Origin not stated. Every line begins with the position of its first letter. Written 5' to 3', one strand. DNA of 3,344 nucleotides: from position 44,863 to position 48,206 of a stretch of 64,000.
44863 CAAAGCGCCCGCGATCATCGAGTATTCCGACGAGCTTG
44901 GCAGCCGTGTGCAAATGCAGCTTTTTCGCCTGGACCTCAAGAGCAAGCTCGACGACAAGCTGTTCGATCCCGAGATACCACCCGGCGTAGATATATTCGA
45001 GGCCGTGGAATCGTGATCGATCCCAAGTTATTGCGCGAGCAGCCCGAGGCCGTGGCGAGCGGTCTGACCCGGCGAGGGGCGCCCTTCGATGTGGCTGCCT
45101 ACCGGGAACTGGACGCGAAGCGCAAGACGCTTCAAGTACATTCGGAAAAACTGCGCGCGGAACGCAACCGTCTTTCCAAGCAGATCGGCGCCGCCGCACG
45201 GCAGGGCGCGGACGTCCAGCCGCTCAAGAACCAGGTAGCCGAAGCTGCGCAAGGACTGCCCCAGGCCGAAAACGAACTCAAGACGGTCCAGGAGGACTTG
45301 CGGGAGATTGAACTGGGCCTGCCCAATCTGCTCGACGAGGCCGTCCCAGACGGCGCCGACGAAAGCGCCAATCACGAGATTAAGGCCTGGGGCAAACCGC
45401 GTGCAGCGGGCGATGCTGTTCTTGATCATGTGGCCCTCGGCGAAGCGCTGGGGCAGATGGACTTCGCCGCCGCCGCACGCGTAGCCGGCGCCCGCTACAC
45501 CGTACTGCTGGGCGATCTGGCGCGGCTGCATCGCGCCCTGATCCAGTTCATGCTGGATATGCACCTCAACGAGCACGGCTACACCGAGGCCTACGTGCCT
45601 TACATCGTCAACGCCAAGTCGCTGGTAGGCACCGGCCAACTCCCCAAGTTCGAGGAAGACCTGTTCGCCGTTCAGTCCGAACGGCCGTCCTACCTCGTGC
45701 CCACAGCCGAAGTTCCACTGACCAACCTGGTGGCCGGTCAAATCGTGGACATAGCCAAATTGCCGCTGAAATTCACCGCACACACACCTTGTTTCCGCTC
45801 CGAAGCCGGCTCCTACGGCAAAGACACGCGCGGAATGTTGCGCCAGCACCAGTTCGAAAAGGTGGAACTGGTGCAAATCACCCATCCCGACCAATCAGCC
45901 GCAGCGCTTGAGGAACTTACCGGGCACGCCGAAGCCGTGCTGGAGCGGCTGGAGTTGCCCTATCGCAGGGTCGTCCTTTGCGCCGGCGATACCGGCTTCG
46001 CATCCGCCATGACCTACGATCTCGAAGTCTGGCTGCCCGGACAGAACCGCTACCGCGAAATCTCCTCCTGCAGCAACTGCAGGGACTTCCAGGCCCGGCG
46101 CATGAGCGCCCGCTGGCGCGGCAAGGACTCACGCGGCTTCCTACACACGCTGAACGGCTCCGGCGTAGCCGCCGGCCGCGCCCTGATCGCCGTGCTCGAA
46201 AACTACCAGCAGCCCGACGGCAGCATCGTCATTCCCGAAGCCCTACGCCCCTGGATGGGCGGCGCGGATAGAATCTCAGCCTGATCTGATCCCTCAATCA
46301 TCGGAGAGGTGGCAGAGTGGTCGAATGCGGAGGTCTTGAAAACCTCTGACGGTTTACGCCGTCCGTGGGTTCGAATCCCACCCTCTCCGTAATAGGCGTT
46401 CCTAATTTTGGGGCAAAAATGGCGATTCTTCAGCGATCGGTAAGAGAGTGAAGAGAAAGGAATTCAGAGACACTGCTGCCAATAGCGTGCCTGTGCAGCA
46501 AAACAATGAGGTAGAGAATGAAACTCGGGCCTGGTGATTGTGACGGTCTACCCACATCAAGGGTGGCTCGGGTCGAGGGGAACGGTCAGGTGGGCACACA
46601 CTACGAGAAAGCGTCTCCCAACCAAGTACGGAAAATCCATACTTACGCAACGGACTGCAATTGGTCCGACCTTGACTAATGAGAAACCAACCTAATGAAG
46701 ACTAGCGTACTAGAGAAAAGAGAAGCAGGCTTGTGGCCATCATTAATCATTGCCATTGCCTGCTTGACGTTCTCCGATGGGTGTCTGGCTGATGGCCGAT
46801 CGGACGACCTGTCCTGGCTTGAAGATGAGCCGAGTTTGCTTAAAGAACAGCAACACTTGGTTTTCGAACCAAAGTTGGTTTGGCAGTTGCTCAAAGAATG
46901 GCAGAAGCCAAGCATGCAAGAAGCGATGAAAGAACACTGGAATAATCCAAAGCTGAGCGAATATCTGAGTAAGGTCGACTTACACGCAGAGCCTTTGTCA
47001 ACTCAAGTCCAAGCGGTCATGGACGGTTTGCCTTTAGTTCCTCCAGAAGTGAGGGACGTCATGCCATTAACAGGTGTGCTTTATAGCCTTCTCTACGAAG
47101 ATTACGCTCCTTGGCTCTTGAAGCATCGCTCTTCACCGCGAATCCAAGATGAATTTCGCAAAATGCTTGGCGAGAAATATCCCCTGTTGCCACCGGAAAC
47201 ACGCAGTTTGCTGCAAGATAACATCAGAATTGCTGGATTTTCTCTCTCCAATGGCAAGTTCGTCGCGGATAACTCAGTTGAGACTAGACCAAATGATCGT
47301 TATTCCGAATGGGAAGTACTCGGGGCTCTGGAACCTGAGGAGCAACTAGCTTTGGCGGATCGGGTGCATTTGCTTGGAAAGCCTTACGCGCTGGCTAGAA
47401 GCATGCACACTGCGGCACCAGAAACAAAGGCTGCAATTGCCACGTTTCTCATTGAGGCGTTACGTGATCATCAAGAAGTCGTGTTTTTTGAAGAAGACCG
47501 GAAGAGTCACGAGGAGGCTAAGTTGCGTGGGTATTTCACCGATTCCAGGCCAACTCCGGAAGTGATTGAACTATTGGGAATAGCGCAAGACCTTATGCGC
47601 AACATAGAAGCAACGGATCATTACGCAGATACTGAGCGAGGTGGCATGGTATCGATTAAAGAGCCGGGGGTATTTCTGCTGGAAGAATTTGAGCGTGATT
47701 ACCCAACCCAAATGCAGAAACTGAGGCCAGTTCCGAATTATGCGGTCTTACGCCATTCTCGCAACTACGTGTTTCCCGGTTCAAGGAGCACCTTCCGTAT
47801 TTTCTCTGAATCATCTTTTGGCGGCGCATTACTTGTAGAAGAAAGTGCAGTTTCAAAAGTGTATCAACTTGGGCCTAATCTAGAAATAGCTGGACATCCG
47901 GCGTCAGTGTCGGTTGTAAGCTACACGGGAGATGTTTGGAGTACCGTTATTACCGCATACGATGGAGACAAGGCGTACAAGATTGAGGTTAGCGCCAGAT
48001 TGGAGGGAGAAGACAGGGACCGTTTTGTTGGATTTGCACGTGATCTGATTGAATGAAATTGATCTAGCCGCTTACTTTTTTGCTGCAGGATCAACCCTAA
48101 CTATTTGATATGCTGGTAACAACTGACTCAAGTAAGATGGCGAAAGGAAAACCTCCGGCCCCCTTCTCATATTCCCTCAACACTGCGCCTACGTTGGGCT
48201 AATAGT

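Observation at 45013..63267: Tandem, decayed genomic islands at the serS / tRNA-Ser(UGA) locus, bounded by three tRNA copies and four serS-derived segments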

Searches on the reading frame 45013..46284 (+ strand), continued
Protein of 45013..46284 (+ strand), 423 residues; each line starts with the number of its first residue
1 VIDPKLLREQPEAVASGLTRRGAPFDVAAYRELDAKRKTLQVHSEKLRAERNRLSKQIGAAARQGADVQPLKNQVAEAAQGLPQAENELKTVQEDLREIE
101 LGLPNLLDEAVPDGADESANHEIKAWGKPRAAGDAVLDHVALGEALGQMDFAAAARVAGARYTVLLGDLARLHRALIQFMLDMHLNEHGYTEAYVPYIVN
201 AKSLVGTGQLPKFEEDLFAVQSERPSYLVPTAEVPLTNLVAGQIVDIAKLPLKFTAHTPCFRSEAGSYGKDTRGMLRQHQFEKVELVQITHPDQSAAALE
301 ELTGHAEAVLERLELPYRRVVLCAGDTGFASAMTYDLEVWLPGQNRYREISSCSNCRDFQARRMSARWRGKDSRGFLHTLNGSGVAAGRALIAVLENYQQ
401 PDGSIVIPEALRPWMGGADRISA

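Call 31: find_encoding_contigs(protein=P0010, flank=10000, max_places=2)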
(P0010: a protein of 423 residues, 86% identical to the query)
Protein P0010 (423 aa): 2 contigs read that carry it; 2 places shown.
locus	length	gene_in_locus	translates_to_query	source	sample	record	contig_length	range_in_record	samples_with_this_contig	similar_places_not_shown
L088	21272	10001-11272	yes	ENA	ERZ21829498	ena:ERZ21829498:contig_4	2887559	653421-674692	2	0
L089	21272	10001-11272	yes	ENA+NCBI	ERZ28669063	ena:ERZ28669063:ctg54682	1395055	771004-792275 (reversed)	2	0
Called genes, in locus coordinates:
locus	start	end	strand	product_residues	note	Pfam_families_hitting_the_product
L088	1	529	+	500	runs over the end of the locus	PF07676:PD40 (faint), PF26550:Tricorn_2nd (faint), PF26549:Tricorn_N, PF00930:DPPIV_N, PF26549:Tricorn_N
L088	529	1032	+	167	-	PF00326:Peptidase_S9, PF12146:Hydrolase_4 (faint)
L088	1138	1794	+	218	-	PF00034:Cytochrom_C, PF13442:Cytochrome_CBB3 (weak)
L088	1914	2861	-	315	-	PF02423:OCD_Mu_crystall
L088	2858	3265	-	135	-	PF22091:DUF6941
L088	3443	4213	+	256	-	PF13442:Cytochrome_CBB3 (faint), PF00034:Cytochrom_C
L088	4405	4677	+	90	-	-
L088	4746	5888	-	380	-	PF04339:FemAB_like, PF13480:Acetyltransf_6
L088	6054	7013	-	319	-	PF07992:Pyr_redox_2, PF13738:Pyr_redox_3, PF00070:Pyr_redox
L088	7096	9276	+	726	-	PF13491:FtsK_4TM, PF17854:FtsK_alpha, PF01580:FtsK_SpoIIIE, PF09397:FtsK_gamma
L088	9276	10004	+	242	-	PF03548:LolA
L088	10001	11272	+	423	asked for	PF02403:Seryl_tRNA_N, PF00587:tRNA-synt_2b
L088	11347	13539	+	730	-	PF02463:SMC_N (faint), PF13166:AAA_13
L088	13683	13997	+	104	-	-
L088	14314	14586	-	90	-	-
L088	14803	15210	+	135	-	PF12686:DUF3800 (weak)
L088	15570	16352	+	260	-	-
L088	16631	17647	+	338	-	-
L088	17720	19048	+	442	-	PF04326:SLFN_AlbA_2 (weak)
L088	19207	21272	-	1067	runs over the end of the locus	PF20473:MmeI_Mtase, PF02384:N6_Mtase, PF07669:Eco57I, PF12950:TaqI_C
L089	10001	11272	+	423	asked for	PF02403:Seryl_tRNA_N, PF00587:tRNA-synt_2b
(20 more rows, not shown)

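Call 59: list_cluster_members(proteins=[P0002, P0010, P0024])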
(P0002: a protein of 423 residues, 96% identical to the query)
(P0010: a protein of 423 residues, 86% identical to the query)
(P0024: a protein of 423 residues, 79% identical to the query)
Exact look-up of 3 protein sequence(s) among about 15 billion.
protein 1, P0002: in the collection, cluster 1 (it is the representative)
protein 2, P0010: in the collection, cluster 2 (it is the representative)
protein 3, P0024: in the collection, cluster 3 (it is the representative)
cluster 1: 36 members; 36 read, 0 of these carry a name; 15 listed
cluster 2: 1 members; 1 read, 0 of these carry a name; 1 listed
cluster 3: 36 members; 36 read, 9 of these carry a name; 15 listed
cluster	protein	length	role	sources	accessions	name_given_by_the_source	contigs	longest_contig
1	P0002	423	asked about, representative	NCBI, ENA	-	-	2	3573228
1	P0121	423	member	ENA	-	-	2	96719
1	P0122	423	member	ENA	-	-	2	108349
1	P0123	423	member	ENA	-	-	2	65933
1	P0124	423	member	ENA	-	-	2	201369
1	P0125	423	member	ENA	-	-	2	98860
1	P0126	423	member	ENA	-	-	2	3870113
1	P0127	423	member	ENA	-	-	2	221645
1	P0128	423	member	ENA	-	-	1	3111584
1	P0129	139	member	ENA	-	-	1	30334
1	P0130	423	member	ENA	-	-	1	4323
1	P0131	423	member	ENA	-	-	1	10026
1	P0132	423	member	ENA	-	-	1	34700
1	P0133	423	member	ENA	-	-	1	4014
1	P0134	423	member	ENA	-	-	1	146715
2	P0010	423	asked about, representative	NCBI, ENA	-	-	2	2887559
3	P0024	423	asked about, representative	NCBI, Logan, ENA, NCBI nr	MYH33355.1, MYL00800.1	MAG: serine--tRNA ligase [Gammaproteobacteria bacterium] | serine--tRNA ligase [Gammaproteobacteria bacterium]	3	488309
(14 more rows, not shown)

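Call 60: find_encoding_contigs(protein=P0126, flank=10000, max_places=3)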
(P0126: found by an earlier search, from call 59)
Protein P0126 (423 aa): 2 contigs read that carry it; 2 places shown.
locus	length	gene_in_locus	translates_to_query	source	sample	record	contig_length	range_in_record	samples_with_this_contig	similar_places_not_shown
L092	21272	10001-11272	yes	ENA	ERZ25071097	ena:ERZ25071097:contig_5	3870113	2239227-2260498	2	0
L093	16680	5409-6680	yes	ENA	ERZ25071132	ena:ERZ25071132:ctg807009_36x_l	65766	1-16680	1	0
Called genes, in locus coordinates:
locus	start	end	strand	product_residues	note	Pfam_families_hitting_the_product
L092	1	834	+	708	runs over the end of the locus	PF07676:PD40 (faint), PF26550:Tricorn_2nd (faint), PF26549:Tricorn_N, PF00930:DPPIV_N, PF26549:Tricorn_N, PF05448:AXE1 (faint), PF00326:Peptidase_S9, PF12146:Hydrolase_4 (faint)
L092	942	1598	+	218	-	PF00034:Cytochrom_C, PF13442:Cytochrome_CBB3 (weak)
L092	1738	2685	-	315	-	PF02423:OCD_Mu_crystall, PF01488:Shikimate_DH (weak)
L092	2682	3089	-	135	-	PF22091:DUF6941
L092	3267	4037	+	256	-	PF13442:Cytochrome_CBB3 (faint), PF00034:Cytochrom_C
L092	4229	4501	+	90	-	-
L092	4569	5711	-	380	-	PF04339:FemAB_like, PF13480:Acetyltransf_6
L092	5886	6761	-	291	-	PF07992:Pyr_redox_2, PF13738:Pyr_redox_3, PF00070:Pyr_redox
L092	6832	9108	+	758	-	PF13491:FtsK_4TM, PF17854:FtsK_alpha, PF01580:FtsK_SpoIIIE, PF09397:FtsK_gamma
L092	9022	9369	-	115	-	-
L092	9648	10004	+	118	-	PF03548:LolA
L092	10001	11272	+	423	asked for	PF02403:Seryl_tRNA_N, PF00587:tRNA-synt_2b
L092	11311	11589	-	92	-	PF05016:ParE_toxin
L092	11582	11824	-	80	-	PF07878:RHH_5 (faint)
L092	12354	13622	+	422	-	PF03781:FGE-sulfatase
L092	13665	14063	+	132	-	PF22296:bAvd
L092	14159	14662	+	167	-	-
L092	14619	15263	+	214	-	PF19778:RE_endonuc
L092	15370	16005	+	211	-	PF17761:DUF1016_N, PF06250:YhcG_C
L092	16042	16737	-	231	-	PF00665:rve (faint), PF13610:DDE_Tnp_IS240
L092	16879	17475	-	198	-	PF11667:DUF3267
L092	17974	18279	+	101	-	PF13443:HTH_26 (weak), PF13560:HTH_31, PF01381:HTH_3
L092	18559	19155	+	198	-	-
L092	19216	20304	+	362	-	PF13384:HTH_23, PF13518:HTH_28, PF13542:HTH_Tnp_ISL3 (faint), PF13551:HTH_29, PF13565:HTH_32, PF13358:DDE_3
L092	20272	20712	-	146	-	-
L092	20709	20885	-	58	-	PF08843:AbiEii (weak)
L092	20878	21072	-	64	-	PF11459:AbiEi_3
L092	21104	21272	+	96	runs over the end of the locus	-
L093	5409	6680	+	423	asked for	PF02403:Seryl_tRNA_N, PF00587:tRNA-synt_2b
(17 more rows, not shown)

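Call 61: find_encoding_contigs(protein=P0128, flank=10000, max_places=3)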
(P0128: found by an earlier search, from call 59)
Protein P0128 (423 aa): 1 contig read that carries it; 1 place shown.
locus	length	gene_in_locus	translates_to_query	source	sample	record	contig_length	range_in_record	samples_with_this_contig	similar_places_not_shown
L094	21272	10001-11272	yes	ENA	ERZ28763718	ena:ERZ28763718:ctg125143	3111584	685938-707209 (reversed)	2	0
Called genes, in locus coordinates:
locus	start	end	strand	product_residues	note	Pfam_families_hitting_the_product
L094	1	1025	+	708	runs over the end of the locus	PF07676:PD40 (faint), PF26550:Tricorn_2nd (faint), PF26549:Tricorn_N, PF00930:DPPIV_N, PF26549:Tricorn_N, PF05448:AXE1 (faint), PF00326:Peptidase_S9, PF12146:Hydrolase_4 (faint)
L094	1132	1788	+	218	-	PF00034:Cytochrom_C, PF13442:Cytochrome_CBB3 (weak)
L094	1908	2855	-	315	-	PF02423:OCD_Mu_crystall, PF01488:Shikimate_DH (faint)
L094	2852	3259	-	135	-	PF22091:DUF6941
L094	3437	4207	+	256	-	PF13442:Cytochrome_CBB3 (faint), PF00034:Cytochrom_C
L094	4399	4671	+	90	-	-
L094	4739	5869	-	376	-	PF04339:FemAB_like, PF13480:Acetyltransf_6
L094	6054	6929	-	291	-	PF07992:Pyr_redox_2, PF13738:Pyr_redox_3, PF00070:Pyr_redox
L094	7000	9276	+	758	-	PF13491:FtsK_4TM, PF17854:FtsK_alpha, PF01580:FtsK_SpoIIIE, PF09397:FtsK_gamma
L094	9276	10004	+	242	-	PF03548:LolA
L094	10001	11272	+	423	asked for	PF02403:Seryl_tRNA_N, PF00587:tRNA-synt_2b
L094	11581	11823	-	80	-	PF07878:RHH_5 (faint)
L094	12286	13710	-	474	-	PF13701:DDE_Tnp_1_4, PF01609:DDE_Tnp_1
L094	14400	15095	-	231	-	PF00665:rve (faint), PF13610:DDE_Tnp_IS240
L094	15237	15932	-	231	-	PF11667:DUF3267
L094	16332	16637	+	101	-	PF13443:HTH_26 (weak), PF13560:HTH_31, PF01381:HTH_3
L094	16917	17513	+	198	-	-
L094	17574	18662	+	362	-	PF13384:HTH_23, PF06056:Terminase_5 (faint), PF13518:HTH_28, PF13542:HTH_Tnp_ISL3 (faint), PF13551:HTH_29, PF13565:HTH_32, PF13358:DDE_3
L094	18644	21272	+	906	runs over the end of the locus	PF05593:RHS_repeat (faint), PF25023:TEN_YD-shell (weak)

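Call 65: search_protein_families(library=pfam, proteins=[L001:11347-13119:+, L001:13352-16798:+, L001:17213-18640:+, L001:17351-18847:-, L001:19038-19892:-, L001:19281-20186:+, L001:20162-21250:-], max_evalue=0.001)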
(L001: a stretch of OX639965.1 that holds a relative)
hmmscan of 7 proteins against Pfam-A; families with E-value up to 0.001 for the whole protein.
L001:11347-13119:+ (590 aa): 1 family
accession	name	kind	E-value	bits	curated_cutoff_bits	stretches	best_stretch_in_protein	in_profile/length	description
PF03572.23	Peptidase_S41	-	5.2e-05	23.3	24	1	331-490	13-122/165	Peptidase family S41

L001:13352-16798:+ (1148 aa): 3 families
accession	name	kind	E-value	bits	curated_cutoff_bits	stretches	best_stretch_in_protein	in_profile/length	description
PF00082.27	Peptidase_S8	-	2.4e-37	129.3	21.8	1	222-529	2-276/288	Subtilase family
PF00092.34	VWA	-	6.1e-07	30.3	23.8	1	702-853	2-141/174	von Willebrand factor type A domain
PF13519.12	VWA_2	-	7.3e-06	27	27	1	702-826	1-107/107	von Willebrand factor type A domain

L001:17213-18640:+ (475 aa): 0 families

L001:17351-18847:- (498 aa): 2 families
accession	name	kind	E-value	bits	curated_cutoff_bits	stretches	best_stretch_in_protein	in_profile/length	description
PF01548.23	DEDD_Tnp_IS110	-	2.4e-23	83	29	1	94-241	1-152/155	Transposase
PF02371.22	Transposase_20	-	3.5e-19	69.4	21.3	1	338-423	2-86/87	Transposase IS116/IS110/IS902 family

L001:19038-19892:- (284 aa): 0 families

L001:19281-20186:+ (301 aa): 3 families
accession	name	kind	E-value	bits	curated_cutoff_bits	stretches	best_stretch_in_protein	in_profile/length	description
PF00665.32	rve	-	7.7e-23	81.1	32.6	1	129-228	2-101/102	Integrase core domain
PF13276.12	HTH_21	-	5.4e-19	68.6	28.1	1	49-105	3-60/60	HTH-like domain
PF13683.12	rve_3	-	1.9e-07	31.1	26.5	1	218-284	2-67/67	Integrase core domain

L001:20162-21250:- (362 aa): 2 families
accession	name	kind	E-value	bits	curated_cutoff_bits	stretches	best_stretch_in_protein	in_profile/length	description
PF00580.27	UvrD-helicase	-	5.4e-20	72.6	23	1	175-266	1-92/271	UvrD/REP helicase N-terminal domain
PF13245.12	AAA_19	-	2.6e-07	31.3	25.1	1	179-274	1-72/134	AAA domain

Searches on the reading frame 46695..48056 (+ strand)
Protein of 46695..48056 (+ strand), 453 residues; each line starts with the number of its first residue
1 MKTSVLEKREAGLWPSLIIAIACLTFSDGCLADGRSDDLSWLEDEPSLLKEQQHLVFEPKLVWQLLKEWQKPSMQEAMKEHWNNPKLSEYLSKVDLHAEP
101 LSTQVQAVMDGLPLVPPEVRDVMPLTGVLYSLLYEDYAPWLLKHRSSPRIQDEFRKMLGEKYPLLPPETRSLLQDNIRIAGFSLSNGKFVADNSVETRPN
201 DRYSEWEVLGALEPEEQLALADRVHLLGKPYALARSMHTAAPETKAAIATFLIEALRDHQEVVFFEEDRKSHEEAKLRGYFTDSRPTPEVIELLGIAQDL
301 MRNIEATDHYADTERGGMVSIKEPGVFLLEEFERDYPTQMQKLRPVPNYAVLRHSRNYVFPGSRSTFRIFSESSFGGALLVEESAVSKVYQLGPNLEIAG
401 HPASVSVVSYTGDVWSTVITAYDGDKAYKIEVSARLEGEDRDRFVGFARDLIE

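Call 8: search_protein_families(library=pfam, proteins=[window:46695-48056:+], max_evalue=0.01)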
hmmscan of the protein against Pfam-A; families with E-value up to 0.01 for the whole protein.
window:46695-48056:+ (453 aa): 1 family
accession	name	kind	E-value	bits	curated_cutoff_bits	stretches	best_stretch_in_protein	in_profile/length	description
PF12627.12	PolyA_pol_RNAbd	-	0.007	16.5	22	0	136-163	14-40/64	Probable RNA and SrmB- binding site of polymerase A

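Call 53: search_protein_families(library=padloc, proteins=[window:46695-48056:+], max_evalue=0.001)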
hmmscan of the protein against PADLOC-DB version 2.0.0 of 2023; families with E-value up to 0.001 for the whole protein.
window:46695-48056:+ (453 aa): 0 families
